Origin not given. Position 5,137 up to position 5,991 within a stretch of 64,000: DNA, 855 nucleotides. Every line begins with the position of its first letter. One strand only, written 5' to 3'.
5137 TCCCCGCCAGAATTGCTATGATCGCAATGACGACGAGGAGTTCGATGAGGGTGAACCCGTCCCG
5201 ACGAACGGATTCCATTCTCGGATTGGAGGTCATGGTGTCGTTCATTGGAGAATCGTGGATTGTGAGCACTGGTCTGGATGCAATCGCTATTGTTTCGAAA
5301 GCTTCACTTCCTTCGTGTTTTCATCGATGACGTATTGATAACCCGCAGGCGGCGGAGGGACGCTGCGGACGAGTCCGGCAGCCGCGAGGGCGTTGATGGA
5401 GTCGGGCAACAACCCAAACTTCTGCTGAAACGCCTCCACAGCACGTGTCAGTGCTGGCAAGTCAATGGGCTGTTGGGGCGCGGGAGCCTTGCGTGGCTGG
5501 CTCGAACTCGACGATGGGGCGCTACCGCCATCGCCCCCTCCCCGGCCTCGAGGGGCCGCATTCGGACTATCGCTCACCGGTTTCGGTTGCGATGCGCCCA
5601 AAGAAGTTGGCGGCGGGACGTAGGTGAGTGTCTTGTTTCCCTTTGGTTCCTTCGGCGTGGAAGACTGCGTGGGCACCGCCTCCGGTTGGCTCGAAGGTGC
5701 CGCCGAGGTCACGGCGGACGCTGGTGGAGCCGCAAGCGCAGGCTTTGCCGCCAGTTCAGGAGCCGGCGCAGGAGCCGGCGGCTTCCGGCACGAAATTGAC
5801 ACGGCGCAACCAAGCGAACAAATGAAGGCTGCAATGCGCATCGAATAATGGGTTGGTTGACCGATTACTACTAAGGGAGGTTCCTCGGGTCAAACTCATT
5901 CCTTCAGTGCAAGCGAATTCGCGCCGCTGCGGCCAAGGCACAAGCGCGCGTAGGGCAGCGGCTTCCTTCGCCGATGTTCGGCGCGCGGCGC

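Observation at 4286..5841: Duplicated two-gene cassette: Pro-rich lipoprotein + DUF1559 pseudopilin (copy 1; copy 2 at 33265-34775)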

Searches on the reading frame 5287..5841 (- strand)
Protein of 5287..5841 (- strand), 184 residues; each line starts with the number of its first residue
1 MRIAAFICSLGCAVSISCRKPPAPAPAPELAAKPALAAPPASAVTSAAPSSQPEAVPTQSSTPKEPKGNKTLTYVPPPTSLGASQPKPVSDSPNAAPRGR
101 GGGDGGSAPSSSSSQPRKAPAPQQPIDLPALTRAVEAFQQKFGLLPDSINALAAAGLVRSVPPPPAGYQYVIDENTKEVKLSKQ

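Call 5: search_protein_families(library=pfam, proteins=[window:5287-5841:-], max_evalue=1)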
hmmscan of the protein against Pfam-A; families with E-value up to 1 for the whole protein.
window:5287-5841:- (184 aa): 3 families
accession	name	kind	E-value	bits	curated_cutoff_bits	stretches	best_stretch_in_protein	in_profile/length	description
PF01471.23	PG_binding_1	-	0.021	15.5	23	1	129-147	28-46/57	Putative peptidoglycan binding domain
PF23777.1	GEMI5_RBS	-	0.15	11.7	27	1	110-151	258-299/339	GEMI5 RBS C-terminal domain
PF03444.21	HrcA_DNA-bdg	-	0.27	11.4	21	1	138-169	33-64/79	Winged helix-turn-helix transcription repressor, HrcA DNA-binding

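Call 6: search_protein_families(library=ncbifam, proteins=[window:5287-5841:-], max_evalue=1)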
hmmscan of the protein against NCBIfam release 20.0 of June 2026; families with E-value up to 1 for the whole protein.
window:5287-5841:- (184 aa): 0 families

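Call 67: list_cluster_members(proteins=[window:5290-5841:-, window:33265-33774:+, P0162, P0164, P0160, P0172])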
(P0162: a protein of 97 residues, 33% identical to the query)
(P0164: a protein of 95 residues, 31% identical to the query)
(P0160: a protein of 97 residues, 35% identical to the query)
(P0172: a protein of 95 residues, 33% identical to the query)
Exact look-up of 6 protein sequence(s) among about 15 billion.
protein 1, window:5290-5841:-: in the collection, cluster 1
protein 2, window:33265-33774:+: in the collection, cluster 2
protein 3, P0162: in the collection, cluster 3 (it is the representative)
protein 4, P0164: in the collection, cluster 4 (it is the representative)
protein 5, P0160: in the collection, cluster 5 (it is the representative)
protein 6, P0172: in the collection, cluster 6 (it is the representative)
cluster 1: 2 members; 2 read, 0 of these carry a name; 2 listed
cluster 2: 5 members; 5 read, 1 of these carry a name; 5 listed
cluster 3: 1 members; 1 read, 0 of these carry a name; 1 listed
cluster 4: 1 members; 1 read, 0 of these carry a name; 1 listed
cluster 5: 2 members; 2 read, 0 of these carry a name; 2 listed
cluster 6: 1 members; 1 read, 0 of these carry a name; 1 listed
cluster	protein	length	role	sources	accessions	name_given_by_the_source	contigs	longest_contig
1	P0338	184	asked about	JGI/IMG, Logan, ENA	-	-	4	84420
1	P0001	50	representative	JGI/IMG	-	-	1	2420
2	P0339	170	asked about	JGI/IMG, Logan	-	-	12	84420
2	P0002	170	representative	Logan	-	-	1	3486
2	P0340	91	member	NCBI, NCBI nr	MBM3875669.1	MAG: hypothetical protein FJ386_02990 [Verrucomicrobia bacterium] | hypothetical protein [Verrucomicrobiota bacterium]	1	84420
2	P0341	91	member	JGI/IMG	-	-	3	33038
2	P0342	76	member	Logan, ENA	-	-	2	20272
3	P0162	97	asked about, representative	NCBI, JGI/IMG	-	-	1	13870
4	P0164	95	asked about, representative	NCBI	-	-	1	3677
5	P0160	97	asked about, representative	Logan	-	-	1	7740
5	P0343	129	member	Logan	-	-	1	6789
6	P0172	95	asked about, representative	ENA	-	-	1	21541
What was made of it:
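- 5287..5841 (-): Copy 1 small gene: 184-aa probable lipoprotein. It has a signal peptide (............), a ~100-aa Pro/Ala/Ser-rich linker and a C-terminal pseudopilin-like domain. The exact 184-aa product is called in JGI/Logan/ENA assemblies (call 67).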
